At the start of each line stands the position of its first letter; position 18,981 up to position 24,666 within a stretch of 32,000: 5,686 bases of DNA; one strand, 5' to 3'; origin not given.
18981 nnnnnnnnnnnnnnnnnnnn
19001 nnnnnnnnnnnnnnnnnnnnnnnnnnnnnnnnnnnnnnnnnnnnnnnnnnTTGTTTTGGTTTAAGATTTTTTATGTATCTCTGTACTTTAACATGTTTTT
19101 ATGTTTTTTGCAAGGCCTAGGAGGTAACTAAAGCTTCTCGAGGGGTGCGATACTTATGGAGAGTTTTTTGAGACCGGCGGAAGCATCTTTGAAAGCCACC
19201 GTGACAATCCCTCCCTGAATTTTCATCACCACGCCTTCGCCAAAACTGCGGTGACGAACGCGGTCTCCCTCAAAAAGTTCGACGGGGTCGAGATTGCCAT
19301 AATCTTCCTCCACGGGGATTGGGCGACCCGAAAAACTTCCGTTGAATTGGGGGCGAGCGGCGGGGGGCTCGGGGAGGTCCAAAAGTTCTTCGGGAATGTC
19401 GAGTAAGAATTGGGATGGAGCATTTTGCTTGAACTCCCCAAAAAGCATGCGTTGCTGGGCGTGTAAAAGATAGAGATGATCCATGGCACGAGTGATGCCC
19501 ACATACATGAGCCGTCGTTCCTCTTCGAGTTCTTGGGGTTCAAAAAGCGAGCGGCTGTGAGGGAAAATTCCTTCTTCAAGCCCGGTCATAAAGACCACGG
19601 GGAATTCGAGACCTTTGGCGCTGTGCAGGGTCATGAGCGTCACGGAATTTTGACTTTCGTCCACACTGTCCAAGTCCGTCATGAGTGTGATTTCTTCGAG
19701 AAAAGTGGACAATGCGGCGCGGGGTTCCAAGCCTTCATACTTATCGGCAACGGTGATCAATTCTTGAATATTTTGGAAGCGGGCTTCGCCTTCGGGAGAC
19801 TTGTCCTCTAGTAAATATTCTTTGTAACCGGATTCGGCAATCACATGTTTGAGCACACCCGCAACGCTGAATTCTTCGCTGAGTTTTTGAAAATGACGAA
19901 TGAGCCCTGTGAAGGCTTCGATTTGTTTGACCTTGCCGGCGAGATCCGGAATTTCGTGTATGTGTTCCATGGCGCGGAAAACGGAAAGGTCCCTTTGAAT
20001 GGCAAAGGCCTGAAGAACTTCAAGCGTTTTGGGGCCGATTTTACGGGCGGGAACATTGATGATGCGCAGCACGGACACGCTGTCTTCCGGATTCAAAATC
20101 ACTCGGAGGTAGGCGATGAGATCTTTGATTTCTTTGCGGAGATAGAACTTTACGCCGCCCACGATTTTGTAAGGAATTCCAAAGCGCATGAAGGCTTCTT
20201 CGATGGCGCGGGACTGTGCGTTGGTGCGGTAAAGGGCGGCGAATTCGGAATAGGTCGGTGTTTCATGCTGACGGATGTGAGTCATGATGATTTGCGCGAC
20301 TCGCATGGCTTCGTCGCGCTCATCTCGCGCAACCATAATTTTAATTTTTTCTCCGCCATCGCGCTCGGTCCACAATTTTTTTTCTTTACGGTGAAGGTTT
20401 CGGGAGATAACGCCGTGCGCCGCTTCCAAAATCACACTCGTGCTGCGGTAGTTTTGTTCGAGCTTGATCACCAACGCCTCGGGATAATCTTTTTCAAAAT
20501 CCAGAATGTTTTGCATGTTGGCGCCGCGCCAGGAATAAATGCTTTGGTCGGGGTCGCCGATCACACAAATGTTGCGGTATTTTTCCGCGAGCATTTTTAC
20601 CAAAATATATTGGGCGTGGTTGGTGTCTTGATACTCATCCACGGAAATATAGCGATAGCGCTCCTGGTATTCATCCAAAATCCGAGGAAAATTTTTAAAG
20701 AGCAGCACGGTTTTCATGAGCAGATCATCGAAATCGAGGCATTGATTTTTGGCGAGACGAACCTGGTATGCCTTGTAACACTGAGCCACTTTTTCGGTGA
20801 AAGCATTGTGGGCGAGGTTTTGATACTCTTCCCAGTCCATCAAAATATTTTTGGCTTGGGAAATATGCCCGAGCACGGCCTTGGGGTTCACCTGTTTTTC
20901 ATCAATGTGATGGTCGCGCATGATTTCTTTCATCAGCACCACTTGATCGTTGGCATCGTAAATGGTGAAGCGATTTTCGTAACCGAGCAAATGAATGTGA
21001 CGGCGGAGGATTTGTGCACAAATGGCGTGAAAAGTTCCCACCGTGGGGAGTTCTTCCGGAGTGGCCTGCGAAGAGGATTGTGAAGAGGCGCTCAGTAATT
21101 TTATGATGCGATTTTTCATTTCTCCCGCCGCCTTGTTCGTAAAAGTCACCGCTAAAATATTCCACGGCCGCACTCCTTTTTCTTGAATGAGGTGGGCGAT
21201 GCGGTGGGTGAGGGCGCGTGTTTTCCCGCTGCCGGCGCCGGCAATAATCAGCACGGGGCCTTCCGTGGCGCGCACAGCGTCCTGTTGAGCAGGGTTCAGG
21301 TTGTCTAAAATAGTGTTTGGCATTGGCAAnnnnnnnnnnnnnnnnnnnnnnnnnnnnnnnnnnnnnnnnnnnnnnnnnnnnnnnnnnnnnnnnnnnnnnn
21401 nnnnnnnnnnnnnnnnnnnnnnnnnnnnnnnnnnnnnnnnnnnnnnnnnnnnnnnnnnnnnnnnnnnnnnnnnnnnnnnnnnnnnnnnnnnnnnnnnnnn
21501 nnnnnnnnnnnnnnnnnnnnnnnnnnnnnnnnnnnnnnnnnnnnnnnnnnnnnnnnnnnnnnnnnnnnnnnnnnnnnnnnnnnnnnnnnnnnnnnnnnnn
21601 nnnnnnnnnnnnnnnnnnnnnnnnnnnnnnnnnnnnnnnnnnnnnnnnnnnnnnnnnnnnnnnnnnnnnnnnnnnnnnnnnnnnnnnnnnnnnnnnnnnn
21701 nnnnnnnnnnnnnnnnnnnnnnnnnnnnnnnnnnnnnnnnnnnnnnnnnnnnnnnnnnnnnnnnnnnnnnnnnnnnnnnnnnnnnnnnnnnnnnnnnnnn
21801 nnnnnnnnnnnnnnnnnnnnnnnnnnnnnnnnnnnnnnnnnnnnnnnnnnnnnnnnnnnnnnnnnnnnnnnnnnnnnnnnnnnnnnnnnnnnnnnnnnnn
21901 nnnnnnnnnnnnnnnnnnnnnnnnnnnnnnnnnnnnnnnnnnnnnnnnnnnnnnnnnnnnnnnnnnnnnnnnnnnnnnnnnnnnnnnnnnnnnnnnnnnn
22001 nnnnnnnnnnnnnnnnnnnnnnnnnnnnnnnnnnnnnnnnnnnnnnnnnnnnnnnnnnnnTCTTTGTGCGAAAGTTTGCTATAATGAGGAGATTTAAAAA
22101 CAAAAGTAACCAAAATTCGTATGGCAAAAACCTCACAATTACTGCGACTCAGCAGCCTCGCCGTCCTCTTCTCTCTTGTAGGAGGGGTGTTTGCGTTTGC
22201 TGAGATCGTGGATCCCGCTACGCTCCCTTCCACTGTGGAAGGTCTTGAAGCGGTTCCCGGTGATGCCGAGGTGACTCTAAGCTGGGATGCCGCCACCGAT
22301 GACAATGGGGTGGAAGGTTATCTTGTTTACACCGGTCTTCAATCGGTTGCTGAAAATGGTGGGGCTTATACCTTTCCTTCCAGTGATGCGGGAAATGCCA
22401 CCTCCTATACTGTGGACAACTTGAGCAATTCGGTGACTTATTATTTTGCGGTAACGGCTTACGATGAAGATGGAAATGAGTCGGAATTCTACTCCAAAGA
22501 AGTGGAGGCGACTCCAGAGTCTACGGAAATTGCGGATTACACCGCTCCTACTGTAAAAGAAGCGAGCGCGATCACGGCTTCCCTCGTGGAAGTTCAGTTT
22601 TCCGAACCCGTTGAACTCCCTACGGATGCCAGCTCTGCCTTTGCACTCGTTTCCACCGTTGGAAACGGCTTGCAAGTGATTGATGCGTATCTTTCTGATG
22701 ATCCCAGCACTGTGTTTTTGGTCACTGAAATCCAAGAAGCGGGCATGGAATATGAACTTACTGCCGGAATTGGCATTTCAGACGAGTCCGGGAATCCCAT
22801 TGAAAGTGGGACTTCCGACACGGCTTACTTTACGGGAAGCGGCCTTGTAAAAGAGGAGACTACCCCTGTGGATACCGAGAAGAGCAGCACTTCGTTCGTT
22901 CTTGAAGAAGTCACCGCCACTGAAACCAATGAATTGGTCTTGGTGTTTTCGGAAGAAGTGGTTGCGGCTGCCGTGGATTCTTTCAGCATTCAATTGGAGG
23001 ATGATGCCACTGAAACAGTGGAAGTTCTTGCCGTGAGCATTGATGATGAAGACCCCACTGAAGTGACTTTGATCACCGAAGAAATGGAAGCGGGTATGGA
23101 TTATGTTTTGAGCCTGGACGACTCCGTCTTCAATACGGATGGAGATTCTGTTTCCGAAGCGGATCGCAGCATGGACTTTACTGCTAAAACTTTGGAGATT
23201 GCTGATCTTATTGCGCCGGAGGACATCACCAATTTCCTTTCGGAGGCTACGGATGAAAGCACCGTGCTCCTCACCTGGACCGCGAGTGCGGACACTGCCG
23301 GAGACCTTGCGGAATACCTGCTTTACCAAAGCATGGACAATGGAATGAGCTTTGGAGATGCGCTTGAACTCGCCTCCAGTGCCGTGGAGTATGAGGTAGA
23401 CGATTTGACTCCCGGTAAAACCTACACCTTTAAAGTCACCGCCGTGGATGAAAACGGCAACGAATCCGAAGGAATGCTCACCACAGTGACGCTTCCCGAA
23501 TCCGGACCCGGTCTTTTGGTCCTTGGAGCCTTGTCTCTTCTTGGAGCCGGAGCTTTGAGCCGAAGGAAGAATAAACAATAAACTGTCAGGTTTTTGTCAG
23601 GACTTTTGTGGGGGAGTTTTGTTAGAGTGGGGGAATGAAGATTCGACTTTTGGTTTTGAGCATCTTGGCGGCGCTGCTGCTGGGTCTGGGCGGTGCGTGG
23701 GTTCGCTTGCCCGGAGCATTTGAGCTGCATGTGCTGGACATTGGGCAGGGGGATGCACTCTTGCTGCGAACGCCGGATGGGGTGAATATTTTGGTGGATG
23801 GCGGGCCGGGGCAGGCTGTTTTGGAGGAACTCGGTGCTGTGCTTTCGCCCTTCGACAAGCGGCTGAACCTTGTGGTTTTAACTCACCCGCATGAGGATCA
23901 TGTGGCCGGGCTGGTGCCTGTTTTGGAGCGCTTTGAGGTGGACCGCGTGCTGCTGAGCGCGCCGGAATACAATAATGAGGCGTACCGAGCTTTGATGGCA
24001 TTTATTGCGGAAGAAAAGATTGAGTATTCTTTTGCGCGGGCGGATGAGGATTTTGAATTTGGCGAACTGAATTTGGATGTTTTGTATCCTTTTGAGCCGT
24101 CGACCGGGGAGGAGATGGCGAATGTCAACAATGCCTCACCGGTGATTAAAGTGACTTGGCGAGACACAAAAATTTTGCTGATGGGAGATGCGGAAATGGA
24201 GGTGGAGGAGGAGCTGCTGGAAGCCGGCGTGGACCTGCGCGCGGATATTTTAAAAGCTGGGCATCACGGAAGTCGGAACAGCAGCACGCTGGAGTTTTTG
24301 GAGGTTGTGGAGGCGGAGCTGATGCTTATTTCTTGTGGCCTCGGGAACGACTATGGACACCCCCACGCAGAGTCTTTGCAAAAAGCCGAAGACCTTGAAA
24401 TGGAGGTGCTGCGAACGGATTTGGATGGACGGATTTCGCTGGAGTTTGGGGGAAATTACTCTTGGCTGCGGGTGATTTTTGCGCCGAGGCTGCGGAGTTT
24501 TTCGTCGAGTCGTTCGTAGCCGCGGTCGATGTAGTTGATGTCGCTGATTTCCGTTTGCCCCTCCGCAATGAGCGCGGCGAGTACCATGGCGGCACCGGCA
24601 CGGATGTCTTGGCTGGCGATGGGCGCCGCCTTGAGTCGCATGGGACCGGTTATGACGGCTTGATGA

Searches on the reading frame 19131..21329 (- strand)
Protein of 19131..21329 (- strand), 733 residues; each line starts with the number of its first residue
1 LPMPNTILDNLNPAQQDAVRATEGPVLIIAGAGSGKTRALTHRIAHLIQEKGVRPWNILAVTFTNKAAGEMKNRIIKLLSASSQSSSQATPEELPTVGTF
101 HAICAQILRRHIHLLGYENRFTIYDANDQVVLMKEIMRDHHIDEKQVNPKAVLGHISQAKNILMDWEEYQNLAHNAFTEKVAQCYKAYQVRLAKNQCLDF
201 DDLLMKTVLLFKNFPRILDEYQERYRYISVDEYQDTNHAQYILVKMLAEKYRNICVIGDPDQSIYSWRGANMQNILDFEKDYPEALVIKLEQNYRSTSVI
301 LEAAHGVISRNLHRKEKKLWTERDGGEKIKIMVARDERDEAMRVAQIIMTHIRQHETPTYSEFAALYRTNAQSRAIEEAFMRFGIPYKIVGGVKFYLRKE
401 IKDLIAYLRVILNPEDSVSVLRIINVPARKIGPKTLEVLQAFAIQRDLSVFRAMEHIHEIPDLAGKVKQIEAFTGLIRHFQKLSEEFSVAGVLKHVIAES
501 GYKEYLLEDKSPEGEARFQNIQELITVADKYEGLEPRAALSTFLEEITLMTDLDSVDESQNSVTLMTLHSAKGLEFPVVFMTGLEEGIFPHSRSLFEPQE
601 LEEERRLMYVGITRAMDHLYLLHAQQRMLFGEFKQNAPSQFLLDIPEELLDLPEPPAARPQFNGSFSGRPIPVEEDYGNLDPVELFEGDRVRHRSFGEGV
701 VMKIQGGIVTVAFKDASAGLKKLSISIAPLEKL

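Call 30: search_protein_families(library=pfam, proteins=[window:19131-21329:-], max_evalue=0.01)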
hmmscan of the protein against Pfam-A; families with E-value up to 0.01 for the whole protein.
window:19131-21329:- (733 aa): 9 families
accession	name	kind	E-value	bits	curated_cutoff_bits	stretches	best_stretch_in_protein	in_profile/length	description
PF00580.27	UvrD-helicase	-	1.1e-94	317.6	23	1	11-283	1-271/271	UvrD/REP helicase N-terminal domain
PF13361.12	UvrD_C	-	1.3e-78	265.3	25.6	1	288-624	1-348/350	UvrD-like helicase C-terminal domain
PF13245.12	AAA_19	-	9e-23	81.4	25.1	1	15-266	1-132/134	AAA domain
PF13538.12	UvrD_C_2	-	6.6e-10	39.1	27.4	1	563-622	2-52/52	UvrD-like helicase C-terminal domain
PF21196.3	PcrA_UvrD_tudor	-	1.6e-06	28.3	23.9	1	688-732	2-48/48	PcrA/UvrD tudor domain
PF13604.12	AAA_30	-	2.6e-06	27.7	27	1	11-74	2-65/191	AAA domain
PF01443.25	Viral_helicase1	-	1.1e-05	25.8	21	0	223-271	58-105/228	Viral superfamily 1 RNA helicase core domain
PF13086.12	AAA_11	-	0.0042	17.3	27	0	11-85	2-77/257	AAA domain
PF04851.21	ResIII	-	0.0072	16.7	22.5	0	11-85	4-83/164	Type III restriction enzyme, res subunit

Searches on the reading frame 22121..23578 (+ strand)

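Call 30: search_protein_families(library=pfam, proteins=[window:22121-23578:+], max_evalue=0.01)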
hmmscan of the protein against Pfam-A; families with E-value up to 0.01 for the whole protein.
window:22121-23578:+ (486 aa): 11 families
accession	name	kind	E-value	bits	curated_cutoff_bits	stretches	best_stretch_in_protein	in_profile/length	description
PF00041.27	fn3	-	1e-21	77.4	25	2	373-450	7-77/84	Fibronectin type III domain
PF16656.11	Pur_ac_phosph_N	-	9.9e-07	29.7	30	0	49-123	13-88/93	Purple acid Phosphatase, N-terminal domain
PF16389.11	DUF4998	-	1.2e-06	28.6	29.1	1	37-121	21-100/199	Domain of unknown function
PF25788.1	Ig_Rha78A_N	-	2.2e-06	28.3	27.4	0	411-450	53-92/105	Rha78A-like, N-terminal immunoglobulin domain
PF25059.1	FN3_DSCAM-DSCAML_C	-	4.4e-06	27.4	39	0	420-462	43-84/89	DSCAM/DSCAML C-terminal Fn3-like domain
PF13205.12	Big_5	-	4.7e-06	27.7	23.6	0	148-231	17-99/105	Bacterial Ig-like domain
PF10179.15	NDNF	-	1.9e-05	25.2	27.3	0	91-125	86-120/127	Neuron-derived neurotrophic factor, first Fn(III) domain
PF22352.2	K319L-like_PKD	-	0.00051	20.4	27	0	381-454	13-81/84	K319L-like, PKD domain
PF25300.1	Fn3_Dep-1_3rd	-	0.0034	17.7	26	0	379-450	10-79/85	Dep-1 third Fn3-like domain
PF00746.26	Gram_pos_anchor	-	0.0091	16.4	20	1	457-485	8-40/43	LPXTG cell wall anchor motif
PF17964.7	Big_10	-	0.0094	16.6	22.9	0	427-457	47-79/164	Bacterial Ig domain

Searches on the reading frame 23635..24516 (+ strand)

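Call 30: search_protein_families(library=pfam, proteins=[window:23635-24516:+], max_evalue=0.01)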
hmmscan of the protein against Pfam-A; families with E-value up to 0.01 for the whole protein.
window:23635-24516:+ (294 aa): 3 families
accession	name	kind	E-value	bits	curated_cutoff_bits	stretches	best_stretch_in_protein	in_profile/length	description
PF00753.33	Lactamase_B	-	3.4e-15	57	22.7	1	36-234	3-194/196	Metallo-beta-lactamase superfamily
PF12706.13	Lactamase_B_2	-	5.1e-07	29.9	27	1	51-159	2-116/200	Beta-lactamase superfamily domain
PF25281.1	MBL_MAP1B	-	0.0024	17.4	37.6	1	31-101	23-89/279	MAP1B MBL-like domain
